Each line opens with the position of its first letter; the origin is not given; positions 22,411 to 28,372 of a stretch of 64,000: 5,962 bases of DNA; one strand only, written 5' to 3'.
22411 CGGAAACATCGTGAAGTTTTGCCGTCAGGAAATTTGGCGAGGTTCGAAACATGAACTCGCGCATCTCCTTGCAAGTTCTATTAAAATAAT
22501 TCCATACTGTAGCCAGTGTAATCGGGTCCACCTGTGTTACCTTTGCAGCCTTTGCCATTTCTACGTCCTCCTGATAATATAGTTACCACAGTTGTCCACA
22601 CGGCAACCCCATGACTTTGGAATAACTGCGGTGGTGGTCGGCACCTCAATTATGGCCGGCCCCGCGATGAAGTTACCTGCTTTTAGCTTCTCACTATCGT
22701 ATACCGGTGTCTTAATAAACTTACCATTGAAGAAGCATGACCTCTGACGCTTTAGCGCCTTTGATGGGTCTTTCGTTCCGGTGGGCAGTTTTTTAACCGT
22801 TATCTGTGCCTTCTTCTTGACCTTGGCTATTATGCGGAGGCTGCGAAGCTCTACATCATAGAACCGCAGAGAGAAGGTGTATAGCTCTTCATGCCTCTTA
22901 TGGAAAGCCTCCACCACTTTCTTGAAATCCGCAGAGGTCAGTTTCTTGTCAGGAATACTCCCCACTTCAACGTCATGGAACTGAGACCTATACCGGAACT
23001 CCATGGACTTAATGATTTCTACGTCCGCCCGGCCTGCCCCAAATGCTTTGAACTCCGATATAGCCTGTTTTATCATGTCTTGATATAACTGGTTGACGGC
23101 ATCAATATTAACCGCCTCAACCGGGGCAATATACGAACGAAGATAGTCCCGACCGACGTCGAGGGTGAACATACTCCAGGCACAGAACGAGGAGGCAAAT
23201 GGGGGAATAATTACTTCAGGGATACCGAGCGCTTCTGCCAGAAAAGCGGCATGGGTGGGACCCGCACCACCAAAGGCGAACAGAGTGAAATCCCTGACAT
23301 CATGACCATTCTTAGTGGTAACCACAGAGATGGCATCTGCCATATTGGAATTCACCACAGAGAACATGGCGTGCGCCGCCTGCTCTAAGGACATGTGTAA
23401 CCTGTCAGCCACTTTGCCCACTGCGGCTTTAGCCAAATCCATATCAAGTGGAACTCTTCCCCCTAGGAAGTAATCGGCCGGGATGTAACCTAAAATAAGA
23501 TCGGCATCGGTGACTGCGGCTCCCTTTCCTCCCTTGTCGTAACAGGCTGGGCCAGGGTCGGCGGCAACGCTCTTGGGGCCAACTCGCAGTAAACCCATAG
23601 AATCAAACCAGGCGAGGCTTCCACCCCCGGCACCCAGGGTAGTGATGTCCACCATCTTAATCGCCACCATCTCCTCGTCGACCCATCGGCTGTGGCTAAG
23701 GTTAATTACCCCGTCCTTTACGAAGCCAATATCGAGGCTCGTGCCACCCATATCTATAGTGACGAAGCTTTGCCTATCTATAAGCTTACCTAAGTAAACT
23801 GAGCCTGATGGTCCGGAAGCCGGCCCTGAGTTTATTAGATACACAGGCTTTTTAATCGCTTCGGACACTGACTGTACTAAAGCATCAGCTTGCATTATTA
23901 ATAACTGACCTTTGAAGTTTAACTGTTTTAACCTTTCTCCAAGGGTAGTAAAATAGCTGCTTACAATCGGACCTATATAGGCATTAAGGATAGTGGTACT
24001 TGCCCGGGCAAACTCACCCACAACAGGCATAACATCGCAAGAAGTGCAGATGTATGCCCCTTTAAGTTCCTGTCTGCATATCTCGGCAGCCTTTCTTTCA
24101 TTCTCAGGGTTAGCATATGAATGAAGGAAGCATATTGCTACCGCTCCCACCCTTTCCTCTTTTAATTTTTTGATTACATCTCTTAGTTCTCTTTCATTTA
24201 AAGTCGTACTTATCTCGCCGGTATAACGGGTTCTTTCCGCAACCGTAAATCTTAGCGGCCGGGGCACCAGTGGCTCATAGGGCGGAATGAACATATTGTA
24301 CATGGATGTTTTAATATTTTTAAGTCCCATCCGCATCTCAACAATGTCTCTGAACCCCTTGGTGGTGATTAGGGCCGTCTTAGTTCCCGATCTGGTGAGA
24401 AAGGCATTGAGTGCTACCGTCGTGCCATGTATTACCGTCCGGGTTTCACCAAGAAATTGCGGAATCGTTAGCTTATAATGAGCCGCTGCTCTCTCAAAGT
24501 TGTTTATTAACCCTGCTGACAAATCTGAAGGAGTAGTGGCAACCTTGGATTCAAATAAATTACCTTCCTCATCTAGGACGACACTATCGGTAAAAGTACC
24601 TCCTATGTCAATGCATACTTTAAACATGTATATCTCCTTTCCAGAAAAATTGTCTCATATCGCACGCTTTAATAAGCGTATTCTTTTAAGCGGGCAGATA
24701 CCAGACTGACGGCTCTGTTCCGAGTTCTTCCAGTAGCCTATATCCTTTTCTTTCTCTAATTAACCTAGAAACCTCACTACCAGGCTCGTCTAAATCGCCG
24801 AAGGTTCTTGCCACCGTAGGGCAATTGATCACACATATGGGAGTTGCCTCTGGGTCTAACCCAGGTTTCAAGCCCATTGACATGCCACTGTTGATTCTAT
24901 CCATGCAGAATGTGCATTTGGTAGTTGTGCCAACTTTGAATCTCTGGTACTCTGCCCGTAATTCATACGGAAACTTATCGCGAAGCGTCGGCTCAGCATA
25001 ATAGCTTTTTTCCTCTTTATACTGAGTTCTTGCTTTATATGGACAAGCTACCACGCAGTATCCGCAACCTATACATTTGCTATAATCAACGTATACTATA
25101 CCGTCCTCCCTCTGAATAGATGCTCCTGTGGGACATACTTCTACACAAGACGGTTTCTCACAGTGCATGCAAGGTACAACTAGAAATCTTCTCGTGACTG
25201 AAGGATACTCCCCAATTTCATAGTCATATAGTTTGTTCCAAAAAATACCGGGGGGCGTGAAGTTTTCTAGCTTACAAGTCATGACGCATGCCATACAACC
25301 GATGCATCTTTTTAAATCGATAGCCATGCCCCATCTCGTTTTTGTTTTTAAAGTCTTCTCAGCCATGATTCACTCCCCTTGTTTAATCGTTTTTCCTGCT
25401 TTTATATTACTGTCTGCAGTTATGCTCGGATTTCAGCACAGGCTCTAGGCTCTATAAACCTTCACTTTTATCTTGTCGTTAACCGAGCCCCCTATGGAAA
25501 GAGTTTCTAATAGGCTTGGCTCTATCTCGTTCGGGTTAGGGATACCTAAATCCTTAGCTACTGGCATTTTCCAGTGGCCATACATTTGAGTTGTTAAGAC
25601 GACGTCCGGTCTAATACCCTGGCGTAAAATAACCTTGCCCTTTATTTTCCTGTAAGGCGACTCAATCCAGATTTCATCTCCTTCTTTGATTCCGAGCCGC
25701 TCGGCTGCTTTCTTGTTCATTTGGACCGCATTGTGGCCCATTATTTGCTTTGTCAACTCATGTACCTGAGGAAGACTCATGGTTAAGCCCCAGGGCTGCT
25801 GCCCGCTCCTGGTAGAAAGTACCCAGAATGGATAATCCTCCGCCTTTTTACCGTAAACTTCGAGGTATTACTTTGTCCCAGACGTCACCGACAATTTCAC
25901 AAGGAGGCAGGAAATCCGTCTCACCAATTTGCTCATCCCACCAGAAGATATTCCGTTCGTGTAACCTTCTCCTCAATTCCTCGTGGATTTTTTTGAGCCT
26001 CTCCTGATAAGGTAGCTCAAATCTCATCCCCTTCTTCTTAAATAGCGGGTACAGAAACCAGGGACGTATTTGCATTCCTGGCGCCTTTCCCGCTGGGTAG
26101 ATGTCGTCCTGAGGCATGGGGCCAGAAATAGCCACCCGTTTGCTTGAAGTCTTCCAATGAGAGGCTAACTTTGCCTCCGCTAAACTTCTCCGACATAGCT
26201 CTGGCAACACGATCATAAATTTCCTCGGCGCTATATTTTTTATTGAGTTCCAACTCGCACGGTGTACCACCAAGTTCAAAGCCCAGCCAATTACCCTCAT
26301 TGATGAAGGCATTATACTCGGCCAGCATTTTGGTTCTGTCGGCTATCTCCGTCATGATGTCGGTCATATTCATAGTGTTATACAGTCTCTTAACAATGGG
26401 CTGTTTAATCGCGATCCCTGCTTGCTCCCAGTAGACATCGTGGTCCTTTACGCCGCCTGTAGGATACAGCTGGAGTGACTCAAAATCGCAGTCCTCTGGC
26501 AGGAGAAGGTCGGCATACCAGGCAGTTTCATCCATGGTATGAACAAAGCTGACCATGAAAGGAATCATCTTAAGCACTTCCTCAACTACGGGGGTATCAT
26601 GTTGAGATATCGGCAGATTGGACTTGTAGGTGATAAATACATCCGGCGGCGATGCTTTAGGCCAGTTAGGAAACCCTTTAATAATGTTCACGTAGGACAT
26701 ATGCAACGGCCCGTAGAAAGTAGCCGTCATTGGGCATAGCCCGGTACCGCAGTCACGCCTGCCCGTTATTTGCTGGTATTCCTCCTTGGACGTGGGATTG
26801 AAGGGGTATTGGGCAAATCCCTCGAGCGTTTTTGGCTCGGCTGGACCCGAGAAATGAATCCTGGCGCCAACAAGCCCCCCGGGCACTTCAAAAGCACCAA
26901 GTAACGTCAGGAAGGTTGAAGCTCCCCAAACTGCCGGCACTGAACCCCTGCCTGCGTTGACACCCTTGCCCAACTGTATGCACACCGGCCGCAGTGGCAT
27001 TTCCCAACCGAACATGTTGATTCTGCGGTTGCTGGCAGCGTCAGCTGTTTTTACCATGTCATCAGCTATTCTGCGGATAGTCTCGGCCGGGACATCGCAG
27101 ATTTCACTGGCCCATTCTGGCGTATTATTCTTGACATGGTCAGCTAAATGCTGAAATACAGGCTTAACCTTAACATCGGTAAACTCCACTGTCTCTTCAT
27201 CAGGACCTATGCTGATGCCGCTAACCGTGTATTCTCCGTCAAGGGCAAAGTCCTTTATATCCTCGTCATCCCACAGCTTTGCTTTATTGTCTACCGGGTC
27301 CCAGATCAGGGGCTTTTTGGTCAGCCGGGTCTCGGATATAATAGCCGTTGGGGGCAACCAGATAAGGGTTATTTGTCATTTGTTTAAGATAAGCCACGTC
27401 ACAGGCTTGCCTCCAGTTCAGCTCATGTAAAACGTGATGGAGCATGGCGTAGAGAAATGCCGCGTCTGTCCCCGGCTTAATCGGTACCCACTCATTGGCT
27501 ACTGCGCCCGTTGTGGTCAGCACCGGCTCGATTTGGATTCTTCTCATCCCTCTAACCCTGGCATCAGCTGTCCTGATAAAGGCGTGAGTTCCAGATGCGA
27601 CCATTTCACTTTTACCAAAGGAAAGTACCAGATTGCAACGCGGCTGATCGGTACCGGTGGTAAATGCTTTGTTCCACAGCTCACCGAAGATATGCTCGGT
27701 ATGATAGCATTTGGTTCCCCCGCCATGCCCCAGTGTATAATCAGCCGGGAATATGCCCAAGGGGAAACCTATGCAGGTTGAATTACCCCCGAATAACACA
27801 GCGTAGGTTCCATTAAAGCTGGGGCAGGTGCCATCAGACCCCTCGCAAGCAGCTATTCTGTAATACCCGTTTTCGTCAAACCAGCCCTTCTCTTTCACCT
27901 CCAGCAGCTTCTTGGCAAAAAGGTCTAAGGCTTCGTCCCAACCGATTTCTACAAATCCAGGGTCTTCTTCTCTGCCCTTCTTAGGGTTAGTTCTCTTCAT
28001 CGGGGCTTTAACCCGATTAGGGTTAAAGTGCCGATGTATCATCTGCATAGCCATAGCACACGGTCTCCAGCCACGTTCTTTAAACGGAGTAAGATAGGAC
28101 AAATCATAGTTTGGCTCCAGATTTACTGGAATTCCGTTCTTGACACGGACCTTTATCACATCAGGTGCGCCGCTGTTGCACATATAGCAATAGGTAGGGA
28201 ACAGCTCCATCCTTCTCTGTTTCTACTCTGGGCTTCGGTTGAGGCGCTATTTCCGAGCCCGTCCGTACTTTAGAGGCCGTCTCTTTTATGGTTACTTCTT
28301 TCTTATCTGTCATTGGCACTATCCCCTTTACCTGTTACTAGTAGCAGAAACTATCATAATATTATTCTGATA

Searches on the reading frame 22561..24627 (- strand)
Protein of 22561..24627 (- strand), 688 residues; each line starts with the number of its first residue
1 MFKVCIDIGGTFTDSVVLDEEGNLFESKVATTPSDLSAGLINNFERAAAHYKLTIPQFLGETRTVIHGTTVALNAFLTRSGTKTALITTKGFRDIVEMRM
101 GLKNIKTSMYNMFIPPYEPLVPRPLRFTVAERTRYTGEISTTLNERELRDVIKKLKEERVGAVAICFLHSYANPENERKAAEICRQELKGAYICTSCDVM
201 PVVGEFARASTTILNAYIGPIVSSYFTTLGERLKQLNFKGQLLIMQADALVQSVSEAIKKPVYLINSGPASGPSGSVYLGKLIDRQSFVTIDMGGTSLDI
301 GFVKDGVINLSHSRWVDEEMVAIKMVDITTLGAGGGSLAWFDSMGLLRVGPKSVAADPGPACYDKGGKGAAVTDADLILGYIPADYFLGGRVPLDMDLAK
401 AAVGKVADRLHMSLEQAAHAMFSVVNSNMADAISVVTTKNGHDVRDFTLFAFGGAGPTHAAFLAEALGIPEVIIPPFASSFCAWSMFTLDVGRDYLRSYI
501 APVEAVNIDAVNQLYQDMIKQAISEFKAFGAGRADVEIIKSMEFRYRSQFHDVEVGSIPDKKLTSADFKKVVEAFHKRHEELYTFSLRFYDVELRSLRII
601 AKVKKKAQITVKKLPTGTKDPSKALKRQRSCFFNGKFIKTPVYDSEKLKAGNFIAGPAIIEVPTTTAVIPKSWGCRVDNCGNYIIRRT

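Call 8: search_protein_families(library=pfam, proteins=[window:22561-24627:-])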
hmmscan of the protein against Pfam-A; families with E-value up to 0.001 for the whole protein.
window:22561-24627:- (688 aa): 3 families
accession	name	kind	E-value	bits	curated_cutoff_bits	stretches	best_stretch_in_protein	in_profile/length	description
PF01968.24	Hydantoinase_A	-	2.1e-83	280.3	22.9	1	208-491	1-287/291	Hydantoinase/oxoprolinase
PF05378.19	Hydant_A_N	-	3.4e-49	167.4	25.2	1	3-187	1-175/176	Hydantoinase/oxoprolinase N-terminal region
PF19278.4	Hydant_A_C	-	1.9e-26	93.1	21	1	508-679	11-184/193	Hydantoinase/oxoprolinase C-terminal domain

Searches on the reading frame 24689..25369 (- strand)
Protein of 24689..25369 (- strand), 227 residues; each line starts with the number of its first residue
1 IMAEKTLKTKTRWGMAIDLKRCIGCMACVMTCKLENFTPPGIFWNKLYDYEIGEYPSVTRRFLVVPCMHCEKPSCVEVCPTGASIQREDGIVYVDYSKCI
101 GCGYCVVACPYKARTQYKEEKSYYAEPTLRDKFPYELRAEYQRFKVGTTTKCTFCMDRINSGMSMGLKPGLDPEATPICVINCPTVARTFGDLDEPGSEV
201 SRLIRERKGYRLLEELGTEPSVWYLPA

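Call 18: search_protein_families(library=pfam, max_evalue=0.01, proteins=[window:24689-25369:-])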
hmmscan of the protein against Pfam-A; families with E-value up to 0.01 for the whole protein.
window:24689-25369:- (227 aa): 16 families
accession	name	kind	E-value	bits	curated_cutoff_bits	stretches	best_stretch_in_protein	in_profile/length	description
PF13247.11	Fer4_11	-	1.2e-14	54.7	26.2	2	62-121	5-66/100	4Fe-4S dicluster domain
PF12838.12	Fer4_7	-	1.2e-13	51.8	27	2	21-83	1-52/52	4Fe-4S dicluster domain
PF00037.32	Fer4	-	1.2e-13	50.7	21.1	2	92-114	1-23/24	4Fe-4S binding domain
PF13187.11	Fer4_9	-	1.4e-12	47.9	27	3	98-185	1-49/52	4Fe-4S dicluster domain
PF12797.12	Fer4_2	-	3.4e-12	45.9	24.5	2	91-111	2-22/22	4Fe-4S binding domain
PF13237.11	Fer4_10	-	6.7e-12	45.6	25.5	3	66-110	8-53/53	4Fe-4S dicluster domain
PF12837.12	Fer4_6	-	3.7e-11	42.8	25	2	91-113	1-23/24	4Fe-4S binding domain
PF13484.11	Fer4_16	-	1.5e-08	35.8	30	1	98-157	1-61/66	4Fe-4S double cluster binding domain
PF13183.11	Fer4_8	-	2.7e-07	31.5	27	1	97-134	3-36/68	4Fe-4S dicluster domain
PF12798.12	Fer4_3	-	2.4e-06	28.4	27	1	99-113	1-15/15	4Fe-4S binding domain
PF13534.11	Fer4_17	-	2.6e-06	28.3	22.2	1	98-155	1-49/61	4Fe-4S dicluster domain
PF13459.11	Fer4_15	-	6.2e-06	27.3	22.4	1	92-110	1-19/66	4Fe-4S single cluster domain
PF25160.1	LdpA_Fe-S-bd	-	1.2e-05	25.5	27.6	1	69-113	4-42/49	LdpA Fe-S cluster-binding domain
PF12800.12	Fer4_4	-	1.6e-05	25.2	24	2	97-112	2-17/17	4Fe-4S binding domain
PF14697.11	Fer4_21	-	0.00044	20.8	35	1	94-113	3-22/59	4Fe-4S dicluster domain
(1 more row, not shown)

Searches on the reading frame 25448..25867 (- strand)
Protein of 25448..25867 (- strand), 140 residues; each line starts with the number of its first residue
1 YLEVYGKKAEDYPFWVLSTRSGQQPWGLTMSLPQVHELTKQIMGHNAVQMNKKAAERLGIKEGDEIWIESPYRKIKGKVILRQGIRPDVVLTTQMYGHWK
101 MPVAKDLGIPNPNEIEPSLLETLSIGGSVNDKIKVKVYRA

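Call 18: search_protein_families(library=pfam, max_evalue=0.01, proteins=[window:25448-25867:-])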
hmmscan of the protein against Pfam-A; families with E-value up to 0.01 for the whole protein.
window:25448-25867:- (140 aa): 2 families
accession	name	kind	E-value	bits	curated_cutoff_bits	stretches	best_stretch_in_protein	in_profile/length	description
PF01568.27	Molydop_binding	-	4.3e-12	46.5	26.8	1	34-101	18-83/110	Molydopterin dinucleotide binding domain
PF02359.24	CDC48_N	-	0.0032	18.1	35.1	0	34-74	3-42/85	Cell division protein 48 (CDC48), N-terminal domain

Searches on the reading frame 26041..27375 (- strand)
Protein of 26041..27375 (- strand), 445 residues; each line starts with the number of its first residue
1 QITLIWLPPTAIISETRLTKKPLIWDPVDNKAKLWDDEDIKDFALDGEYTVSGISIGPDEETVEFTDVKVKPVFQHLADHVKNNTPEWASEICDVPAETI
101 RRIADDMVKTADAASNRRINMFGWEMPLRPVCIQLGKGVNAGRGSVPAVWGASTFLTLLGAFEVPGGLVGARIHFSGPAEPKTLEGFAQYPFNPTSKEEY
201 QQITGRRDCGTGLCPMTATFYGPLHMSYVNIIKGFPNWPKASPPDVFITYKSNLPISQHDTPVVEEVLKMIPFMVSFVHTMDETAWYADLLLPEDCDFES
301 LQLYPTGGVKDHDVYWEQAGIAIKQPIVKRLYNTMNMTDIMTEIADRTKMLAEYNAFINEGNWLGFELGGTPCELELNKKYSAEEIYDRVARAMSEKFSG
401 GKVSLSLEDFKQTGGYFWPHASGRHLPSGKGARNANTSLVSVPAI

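Call 18: search_protein_families(library=pfam, max_evalue=0.01, proteins=[window:26041-27375:-])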
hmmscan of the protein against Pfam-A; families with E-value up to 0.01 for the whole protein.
window:26041-27375:- (445 aa): 1 family
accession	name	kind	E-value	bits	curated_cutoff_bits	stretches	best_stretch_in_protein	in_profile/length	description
PF00384.28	Molybdopterin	-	1.4e-06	28.1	24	1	132-304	185-320/353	Molybdopterin oxidoreductase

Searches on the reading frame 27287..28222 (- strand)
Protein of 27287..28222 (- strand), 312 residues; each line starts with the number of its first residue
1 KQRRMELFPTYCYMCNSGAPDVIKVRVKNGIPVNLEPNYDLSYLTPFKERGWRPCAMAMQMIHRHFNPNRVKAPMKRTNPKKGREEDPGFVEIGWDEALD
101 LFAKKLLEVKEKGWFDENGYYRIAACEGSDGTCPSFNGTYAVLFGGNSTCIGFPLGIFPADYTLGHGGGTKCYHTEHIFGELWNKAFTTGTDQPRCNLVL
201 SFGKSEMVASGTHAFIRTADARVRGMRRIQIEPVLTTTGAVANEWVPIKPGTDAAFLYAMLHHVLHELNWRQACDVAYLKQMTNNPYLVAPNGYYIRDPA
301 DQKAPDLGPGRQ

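Call 18: search_protein_families(library=pfam, max_evalue=0.01, proteins=[window:27287-28222:-])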
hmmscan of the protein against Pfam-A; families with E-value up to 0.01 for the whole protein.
window:27287-28222:- (312 aa): 1 family
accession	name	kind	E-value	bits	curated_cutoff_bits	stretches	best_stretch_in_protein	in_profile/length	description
PF00384.28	Molybdopterin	-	1.4e-08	34.7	24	1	70-268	1-178/353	Molybdopterin oxidoreductase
